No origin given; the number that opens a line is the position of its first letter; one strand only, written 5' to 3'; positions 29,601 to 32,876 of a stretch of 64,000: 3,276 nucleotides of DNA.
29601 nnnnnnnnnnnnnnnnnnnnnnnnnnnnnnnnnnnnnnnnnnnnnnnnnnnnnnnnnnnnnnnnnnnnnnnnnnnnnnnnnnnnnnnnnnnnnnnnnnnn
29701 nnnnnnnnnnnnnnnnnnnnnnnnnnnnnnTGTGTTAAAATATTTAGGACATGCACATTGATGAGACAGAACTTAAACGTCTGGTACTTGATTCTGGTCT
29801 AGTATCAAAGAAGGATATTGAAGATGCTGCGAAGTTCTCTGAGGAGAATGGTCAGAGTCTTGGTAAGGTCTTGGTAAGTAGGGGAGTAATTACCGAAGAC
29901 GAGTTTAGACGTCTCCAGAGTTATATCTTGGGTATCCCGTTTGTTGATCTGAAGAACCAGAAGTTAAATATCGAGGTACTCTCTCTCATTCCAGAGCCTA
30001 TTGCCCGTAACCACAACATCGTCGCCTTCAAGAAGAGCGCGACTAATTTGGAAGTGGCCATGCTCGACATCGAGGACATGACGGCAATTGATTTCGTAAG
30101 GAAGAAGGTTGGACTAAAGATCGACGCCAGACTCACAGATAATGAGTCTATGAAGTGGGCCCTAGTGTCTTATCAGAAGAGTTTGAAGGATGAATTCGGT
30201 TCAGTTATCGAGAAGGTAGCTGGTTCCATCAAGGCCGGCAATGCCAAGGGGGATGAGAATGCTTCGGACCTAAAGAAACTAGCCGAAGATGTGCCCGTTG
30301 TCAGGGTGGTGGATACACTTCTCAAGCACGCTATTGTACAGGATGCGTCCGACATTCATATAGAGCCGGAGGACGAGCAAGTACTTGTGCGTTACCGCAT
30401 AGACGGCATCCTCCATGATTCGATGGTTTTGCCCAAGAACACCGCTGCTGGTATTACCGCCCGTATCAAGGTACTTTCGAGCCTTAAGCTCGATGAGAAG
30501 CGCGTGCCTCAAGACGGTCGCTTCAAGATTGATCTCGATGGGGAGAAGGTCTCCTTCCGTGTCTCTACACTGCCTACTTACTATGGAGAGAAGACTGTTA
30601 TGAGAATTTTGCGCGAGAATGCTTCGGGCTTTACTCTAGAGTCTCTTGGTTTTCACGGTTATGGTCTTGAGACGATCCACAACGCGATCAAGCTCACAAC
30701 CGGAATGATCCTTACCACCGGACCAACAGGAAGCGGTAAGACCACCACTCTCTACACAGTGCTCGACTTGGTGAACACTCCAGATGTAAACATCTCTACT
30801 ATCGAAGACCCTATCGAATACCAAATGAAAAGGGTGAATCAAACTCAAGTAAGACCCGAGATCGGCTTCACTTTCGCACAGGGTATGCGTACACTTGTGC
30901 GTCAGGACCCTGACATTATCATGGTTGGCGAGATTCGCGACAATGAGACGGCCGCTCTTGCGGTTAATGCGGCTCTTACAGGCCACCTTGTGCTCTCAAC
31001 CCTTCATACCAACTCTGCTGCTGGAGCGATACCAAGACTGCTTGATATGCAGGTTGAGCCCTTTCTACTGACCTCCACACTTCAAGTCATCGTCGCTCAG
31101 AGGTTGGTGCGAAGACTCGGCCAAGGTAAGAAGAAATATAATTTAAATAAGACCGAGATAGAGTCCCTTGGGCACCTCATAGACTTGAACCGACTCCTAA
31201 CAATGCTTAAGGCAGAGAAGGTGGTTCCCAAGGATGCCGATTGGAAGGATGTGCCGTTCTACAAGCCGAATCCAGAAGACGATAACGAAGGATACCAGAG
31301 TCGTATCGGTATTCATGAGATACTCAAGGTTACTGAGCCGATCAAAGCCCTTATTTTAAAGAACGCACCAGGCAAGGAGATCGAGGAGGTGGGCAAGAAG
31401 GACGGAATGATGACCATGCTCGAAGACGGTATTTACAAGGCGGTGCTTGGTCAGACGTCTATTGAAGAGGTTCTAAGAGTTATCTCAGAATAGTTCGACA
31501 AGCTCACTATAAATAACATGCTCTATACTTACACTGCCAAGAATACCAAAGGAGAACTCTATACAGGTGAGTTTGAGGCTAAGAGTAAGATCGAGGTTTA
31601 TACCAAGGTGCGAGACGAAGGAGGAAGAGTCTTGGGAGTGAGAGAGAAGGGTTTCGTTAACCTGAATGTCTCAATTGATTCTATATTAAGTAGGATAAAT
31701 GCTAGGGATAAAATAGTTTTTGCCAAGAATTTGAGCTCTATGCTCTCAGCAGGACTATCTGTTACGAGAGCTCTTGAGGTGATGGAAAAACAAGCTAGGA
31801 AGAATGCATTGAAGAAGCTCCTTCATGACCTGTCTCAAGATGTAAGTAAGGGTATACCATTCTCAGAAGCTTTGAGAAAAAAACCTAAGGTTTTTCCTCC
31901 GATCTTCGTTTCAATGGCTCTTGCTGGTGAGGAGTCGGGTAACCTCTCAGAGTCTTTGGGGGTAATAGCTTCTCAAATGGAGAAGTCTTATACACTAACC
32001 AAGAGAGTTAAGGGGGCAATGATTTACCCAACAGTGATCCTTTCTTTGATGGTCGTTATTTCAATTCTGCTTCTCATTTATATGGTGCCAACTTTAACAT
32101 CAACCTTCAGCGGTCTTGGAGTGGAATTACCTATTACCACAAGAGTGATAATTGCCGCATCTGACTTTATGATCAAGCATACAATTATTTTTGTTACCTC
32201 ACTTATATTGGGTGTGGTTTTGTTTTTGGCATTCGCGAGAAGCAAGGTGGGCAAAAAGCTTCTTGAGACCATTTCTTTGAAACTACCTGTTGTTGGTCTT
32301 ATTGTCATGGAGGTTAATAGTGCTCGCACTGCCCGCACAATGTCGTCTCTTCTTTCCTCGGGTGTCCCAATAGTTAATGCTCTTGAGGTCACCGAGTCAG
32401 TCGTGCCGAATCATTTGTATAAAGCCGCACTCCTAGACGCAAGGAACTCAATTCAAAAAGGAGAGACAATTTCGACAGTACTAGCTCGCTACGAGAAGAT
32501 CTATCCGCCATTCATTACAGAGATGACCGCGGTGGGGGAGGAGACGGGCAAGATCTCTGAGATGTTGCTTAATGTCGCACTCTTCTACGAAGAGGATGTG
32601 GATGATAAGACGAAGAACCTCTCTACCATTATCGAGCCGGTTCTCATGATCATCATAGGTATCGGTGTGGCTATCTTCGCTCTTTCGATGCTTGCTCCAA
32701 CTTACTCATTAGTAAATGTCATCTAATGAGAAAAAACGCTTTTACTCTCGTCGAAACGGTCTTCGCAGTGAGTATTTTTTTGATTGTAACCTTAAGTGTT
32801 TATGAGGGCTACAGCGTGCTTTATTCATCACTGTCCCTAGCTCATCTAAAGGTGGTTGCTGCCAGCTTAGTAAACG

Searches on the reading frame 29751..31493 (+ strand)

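Call 103: search_protein_families(library=pfam, proteins=[window:29751-31493:+], max_evalue=0.001)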
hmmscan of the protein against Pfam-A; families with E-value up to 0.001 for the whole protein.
window:29751-31493:+ (580 aa): 2 families
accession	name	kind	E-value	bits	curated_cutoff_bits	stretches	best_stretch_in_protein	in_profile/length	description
PF00437.27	T2SSE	-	4e-119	398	24.9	1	178-576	3-370/370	Type II/IV secretion system protein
PF05157.20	MshEN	-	2.4e-12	47.1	23.1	1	60-144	1-86/90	MshEN domain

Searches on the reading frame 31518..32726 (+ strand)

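Call 103: search_protein_families(library=pfam, proteins=[window:31518-32726:+], max_evalue=0.001)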
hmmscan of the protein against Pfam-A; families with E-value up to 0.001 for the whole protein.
window:31518-32726:+ (402 aa): 1 family
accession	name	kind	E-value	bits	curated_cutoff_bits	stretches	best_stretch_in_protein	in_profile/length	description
PF00482.28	T2SSF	-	2.4e-57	192.7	25.2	2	68-191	1-125/125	Type II secretion system (T2SS), protein F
